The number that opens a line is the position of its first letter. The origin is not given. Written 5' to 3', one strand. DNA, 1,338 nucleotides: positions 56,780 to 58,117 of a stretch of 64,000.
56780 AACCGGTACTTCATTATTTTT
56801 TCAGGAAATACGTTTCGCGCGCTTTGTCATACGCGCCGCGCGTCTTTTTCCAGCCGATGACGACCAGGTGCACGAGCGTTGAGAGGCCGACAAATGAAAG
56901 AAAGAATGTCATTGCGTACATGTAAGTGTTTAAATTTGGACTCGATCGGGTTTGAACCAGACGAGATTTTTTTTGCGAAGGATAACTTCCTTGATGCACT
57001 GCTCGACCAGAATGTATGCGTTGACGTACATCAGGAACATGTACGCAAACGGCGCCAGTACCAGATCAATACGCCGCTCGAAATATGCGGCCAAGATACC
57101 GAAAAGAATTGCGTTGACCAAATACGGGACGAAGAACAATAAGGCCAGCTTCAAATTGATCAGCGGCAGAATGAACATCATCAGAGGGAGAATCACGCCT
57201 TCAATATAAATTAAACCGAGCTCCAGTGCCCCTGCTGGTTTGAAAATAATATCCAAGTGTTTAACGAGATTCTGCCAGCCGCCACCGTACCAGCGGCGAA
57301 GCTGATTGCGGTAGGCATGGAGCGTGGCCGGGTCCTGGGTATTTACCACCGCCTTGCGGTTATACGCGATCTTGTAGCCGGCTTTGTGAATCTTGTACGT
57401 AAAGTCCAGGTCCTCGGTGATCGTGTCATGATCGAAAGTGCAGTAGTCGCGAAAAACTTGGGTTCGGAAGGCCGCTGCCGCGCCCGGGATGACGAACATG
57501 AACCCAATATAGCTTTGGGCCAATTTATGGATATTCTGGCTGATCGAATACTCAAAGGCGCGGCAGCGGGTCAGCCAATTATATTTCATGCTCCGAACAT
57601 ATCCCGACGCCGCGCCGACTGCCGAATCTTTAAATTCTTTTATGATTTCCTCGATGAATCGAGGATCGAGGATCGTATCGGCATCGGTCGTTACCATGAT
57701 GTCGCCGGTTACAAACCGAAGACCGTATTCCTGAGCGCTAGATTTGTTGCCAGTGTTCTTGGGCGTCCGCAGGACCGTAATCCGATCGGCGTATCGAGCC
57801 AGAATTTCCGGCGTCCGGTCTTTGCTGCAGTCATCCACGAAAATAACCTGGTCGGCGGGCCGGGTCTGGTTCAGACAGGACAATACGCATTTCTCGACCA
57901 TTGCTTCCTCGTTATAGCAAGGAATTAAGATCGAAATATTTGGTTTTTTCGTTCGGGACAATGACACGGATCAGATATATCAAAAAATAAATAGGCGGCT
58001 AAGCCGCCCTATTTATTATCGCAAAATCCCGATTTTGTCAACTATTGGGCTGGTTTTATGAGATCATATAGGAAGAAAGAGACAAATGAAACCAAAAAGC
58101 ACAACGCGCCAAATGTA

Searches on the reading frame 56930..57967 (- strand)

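Call 9: search_protein_families(library=pfam, proteins=[window:56930-57967:-], max_evalue=0.001)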
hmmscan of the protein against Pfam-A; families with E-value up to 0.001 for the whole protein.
window:56930-57967:- (345 aa): 5 families
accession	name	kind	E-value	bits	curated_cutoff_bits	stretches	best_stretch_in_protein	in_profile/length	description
PF00535.33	Glycos_transf_2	-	2.2e-34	119.2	23.3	1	12-171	1-163/168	Glycosyl transferase family 2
PF13641.12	Glyco_tranf_2_3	-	5.5e-34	118.6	27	1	9-229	1-230/230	Glycosyltransferase like family 2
PF13632.12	Glyco_trans_2_3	-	8.4e-27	94.7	27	1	92-287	3-195/198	Glycosyl transferase family group 2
PF13506.12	Glyco_transf_21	-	2.1e-11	44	21.7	1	61-226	4-172/174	Glycosyl transferase family 21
PF03142.21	Chitin_synth_2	-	3.9e-05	22.9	27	1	89-170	203-287/527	Chitin synthase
